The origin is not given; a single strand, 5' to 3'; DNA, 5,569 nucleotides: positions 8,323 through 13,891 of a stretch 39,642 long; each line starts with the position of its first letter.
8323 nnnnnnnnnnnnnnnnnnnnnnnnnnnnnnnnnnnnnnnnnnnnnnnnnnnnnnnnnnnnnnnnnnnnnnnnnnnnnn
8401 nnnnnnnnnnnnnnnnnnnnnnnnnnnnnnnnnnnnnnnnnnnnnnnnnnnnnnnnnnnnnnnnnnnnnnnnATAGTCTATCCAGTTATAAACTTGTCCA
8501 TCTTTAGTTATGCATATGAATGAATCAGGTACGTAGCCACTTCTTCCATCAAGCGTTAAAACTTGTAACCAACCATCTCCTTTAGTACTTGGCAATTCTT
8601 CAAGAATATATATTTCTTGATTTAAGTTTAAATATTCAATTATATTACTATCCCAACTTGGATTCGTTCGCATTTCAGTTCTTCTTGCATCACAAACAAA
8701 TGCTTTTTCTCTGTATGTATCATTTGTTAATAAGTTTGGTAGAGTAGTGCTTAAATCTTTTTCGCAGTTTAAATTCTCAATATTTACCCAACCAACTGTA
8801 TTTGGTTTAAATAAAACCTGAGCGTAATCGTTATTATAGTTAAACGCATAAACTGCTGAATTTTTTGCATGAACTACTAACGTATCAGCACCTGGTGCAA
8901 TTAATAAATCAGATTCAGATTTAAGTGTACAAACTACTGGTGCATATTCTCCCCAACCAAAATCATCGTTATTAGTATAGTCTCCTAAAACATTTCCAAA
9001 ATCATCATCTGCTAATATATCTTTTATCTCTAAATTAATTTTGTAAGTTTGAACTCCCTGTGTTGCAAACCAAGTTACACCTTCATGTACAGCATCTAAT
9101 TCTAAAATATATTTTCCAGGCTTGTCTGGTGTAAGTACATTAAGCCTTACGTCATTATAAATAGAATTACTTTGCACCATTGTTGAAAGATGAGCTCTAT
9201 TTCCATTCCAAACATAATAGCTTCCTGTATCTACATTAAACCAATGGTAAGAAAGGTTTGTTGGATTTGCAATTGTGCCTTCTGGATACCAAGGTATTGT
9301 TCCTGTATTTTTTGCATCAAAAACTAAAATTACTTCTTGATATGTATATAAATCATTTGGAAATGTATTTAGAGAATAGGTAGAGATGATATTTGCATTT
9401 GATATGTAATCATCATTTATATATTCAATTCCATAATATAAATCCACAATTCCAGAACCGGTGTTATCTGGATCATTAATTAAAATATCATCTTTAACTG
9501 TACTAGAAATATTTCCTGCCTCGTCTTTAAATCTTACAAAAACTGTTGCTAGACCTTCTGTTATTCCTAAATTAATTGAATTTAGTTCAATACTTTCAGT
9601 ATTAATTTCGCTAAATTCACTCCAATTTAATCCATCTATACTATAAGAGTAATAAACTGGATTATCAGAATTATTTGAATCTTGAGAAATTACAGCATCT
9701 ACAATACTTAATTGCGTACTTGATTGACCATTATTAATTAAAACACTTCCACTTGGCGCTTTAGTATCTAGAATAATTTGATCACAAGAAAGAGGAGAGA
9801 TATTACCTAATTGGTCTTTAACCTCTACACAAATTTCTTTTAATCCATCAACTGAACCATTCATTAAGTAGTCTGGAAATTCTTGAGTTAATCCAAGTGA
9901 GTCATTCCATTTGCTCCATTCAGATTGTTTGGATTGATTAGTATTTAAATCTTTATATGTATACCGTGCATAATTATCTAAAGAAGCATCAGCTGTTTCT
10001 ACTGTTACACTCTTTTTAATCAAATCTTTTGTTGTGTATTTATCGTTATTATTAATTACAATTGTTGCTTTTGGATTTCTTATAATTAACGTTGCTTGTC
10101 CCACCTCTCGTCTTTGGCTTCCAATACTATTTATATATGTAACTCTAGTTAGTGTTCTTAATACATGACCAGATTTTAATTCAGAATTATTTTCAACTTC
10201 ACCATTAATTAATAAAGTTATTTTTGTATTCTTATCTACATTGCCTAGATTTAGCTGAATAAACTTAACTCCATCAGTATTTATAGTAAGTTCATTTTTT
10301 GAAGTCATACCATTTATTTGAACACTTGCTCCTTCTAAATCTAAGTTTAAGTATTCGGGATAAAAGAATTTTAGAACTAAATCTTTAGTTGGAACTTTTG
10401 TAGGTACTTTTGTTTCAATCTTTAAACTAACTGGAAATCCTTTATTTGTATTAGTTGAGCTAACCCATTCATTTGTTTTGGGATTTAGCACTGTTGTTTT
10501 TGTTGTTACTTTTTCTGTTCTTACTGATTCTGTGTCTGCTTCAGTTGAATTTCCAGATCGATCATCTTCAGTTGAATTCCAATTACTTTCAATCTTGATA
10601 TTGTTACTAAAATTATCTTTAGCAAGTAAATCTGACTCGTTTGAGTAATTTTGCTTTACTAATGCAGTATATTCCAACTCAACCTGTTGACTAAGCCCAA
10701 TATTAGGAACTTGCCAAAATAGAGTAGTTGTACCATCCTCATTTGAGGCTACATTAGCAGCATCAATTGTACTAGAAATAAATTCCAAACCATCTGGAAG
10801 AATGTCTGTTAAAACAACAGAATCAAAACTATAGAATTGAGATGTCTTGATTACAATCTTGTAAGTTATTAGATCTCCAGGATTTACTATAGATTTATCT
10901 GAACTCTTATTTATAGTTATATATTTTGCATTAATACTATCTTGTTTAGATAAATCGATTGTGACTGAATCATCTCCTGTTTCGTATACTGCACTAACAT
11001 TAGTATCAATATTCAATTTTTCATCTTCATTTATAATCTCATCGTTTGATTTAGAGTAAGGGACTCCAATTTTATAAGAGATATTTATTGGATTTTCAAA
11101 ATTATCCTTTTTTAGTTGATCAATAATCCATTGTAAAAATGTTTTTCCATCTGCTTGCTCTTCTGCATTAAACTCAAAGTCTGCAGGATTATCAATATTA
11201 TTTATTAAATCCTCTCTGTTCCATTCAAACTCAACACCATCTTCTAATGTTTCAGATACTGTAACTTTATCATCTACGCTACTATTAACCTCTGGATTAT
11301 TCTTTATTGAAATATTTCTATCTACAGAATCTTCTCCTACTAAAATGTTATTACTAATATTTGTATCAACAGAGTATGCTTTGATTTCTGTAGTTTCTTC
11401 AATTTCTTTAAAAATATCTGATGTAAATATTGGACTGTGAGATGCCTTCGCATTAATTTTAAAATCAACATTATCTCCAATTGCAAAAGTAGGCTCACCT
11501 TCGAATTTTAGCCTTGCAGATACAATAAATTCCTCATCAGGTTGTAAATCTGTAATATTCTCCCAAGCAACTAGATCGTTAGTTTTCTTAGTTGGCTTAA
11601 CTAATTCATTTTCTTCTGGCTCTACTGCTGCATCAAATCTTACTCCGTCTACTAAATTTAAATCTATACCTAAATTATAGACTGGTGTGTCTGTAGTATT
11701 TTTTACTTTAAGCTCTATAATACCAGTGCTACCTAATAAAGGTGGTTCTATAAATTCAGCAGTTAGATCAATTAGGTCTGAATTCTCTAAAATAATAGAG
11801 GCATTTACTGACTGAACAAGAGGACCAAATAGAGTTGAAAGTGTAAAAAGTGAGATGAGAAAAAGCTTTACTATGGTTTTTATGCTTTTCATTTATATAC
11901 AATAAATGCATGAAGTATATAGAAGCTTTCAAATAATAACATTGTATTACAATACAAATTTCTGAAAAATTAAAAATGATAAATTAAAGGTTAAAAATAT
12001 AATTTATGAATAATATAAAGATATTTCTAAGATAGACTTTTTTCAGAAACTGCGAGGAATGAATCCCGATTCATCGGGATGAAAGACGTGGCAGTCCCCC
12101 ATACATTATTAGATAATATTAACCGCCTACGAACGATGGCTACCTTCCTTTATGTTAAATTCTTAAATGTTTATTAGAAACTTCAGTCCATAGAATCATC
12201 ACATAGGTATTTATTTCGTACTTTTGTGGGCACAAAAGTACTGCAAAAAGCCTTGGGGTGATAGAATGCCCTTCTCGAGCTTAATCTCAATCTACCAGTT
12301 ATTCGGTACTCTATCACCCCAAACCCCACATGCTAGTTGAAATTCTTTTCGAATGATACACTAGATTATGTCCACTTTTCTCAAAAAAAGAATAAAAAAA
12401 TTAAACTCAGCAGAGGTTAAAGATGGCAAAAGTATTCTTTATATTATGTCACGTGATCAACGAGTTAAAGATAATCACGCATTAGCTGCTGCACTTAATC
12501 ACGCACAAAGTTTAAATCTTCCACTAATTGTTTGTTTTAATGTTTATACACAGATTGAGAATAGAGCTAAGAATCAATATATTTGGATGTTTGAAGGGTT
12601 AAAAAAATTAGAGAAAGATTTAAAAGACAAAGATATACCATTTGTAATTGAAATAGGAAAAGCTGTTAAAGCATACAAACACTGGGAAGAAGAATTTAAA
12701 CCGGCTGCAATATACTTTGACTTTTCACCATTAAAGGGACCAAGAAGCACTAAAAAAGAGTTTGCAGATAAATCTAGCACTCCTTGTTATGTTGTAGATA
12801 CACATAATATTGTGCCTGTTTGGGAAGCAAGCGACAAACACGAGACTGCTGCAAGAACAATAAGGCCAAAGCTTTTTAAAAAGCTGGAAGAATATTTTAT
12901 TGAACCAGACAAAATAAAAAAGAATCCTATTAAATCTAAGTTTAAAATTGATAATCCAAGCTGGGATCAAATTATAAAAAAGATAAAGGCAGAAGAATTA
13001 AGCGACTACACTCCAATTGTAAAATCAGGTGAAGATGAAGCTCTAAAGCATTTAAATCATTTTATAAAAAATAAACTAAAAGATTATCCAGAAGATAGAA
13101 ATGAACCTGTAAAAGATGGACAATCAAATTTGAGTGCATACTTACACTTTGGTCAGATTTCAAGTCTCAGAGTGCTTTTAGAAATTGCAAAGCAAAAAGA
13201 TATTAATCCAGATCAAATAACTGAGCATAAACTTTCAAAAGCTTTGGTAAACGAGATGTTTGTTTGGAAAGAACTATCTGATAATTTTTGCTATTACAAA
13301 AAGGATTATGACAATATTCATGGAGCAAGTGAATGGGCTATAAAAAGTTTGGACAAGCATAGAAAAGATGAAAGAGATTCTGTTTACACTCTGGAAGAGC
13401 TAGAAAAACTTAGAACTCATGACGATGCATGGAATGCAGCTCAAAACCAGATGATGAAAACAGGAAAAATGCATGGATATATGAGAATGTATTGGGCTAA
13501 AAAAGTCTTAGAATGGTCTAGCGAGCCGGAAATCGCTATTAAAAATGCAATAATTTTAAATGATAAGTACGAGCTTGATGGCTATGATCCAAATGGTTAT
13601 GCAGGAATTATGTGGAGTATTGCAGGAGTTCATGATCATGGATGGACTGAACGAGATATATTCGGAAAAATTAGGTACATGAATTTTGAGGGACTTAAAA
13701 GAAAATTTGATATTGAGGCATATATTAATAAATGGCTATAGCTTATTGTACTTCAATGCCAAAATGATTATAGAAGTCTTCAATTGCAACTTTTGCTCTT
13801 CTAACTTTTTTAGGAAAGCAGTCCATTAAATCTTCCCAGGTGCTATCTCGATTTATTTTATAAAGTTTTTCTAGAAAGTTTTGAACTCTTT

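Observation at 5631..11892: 1863-aa secreted protein fusing adhesin-like repeats with two different cell-wall hydrolase domains (M23 + CHAP), followed by a small anchored protein (immunity candidate)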

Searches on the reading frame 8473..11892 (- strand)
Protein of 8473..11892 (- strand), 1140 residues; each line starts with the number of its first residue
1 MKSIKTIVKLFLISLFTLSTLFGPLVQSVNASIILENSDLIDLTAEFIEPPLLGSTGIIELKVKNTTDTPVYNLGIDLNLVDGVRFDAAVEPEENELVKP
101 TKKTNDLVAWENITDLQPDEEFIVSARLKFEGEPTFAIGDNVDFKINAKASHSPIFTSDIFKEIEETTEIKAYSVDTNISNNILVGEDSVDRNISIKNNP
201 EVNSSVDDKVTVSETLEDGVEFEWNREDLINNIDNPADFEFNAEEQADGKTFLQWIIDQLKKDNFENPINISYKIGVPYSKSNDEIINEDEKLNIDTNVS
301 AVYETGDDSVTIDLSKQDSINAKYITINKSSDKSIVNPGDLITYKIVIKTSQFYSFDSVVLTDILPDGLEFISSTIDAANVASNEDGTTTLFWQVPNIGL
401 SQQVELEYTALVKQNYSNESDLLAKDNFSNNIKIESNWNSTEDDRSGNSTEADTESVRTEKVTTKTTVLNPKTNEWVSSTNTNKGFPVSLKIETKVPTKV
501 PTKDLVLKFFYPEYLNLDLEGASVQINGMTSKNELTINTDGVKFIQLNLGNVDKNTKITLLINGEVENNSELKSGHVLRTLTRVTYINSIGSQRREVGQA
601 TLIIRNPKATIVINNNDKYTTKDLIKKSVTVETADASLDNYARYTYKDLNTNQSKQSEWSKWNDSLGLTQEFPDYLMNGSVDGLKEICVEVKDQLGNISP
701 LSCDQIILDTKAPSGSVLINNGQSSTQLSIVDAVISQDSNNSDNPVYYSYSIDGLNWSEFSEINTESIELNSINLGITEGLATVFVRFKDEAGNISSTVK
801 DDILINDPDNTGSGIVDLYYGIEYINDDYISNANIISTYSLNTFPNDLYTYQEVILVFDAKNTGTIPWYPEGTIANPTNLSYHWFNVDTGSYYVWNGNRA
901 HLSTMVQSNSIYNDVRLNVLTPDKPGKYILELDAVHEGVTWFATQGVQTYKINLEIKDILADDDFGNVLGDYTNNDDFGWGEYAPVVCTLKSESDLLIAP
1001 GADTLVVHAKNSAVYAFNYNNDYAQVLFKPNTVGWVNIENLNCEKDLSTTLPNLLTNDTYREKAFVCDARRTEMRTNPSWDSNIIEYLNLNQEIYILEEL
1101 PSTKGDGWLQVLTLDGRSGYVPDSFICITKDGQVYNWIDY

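Call 89: search_solved_structures(query=window:8473-11892:-, max_evalue=1)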
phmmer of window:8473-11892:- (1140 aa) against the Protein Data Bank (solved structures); distinct sequences matched with E-value up to 1: 16.
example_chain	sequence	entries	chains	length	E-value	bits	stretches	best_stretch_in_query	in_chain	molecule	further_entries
2ct4_A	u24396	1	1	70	0.021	15.6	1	1100-1130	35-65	Cdc42-interacting protein 4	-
3osv_A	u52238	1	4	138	0.1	13.3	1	203-252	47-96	Flagellar basal-body rod modification protein FlgD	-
9gk2_G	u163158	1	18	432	0.17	12.6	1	635-721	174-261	PS2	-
2krs_A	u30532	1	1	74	0.2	12.4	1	1073-1134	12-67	Probable enterotoxin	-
4hvw_A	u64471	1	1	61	0.57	10.9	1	1097-1127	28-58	Proto-oncogene tyrosine-protein kinase Src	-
4hvv_A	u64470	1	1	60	0.64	10.7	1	1097-1127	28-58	Proto-oncogene tyrosine-protein kinase Src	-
4hvu_A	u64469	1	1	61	0.67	10.6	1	1098-1127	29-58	Proto-oncogene tyrosine-protein kinase Src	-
4omm_A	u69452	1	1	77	0.68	10.6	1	1098-1127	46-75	Proto-oncogene tyrosine-protein kinase Src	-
4y92_A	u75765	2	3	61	0.71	10.5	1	1098-1127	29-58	Protein-tyrosine kinase | Proto-oncogene tyrosine-protein kinase Src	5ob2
3fj5_A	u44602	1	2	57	0.75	10.5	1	1098-1127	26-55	Proto-oncogene tyrosine-protein kinase Src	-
5ob1_A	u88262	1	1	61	0.76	10.4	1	1098-1127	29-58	Proto-oncogene tyrosine-protein kinase Src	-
4rtv_A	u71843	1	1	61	0.84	10.3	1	1098-1127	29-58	Proto-oncogene tyrosine-protein kinase Src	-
4rtw_A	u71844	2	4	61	0.84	10.3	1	1098-1127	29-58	Proto-oncogene tyrosine-protein kinase Src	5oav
5eca_A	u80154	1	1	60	0.84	10.3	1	1098-1127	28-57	Proto-oncogene tyrosine-protein kinase Src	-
4rtu_A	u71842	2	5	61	0.86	10.3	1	1098-1127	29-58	Proto-oncogene tyrosine-protein kinase Src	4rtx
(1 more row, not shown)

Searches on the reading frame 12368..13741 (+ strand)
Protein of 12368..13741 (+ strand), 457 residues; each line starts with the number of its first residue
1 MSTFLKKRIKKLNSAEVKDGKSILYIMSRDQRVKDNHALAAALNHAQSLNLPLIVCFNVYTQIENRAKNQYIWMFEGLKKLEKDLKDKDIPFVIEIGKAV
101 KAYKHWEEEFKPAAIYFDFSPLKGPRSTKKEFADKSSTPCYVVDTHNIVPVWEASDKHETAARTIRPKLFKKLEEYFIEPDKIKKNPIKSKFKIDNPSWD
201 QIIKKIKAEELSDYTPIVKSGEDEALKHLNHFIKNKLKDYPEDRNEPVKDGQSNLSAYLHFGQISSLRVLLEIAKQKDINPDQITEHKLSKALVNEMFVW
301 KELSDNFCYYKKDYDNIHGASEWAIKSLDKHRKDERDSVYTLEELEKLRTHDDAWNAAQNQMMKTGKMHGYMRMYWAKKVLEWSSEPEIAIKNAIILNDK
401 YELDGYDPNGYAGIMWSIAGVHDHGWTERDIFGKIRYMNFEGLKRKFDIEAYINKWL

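Call 8: search_protein_families(library=pfam, proteins=[window:12368-13741:+], max_evalue=0.001)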
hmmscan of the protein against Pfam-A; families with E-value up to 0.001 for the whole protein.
window:12368-13741:+ (457 aa): 1 family
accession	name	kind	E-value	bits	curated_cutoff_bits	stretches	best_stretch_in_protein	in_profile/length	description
PF00875.24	DNA_photolyase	-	7.8e-23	81.7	26.6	1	24-175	2-155/164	DNA photolyase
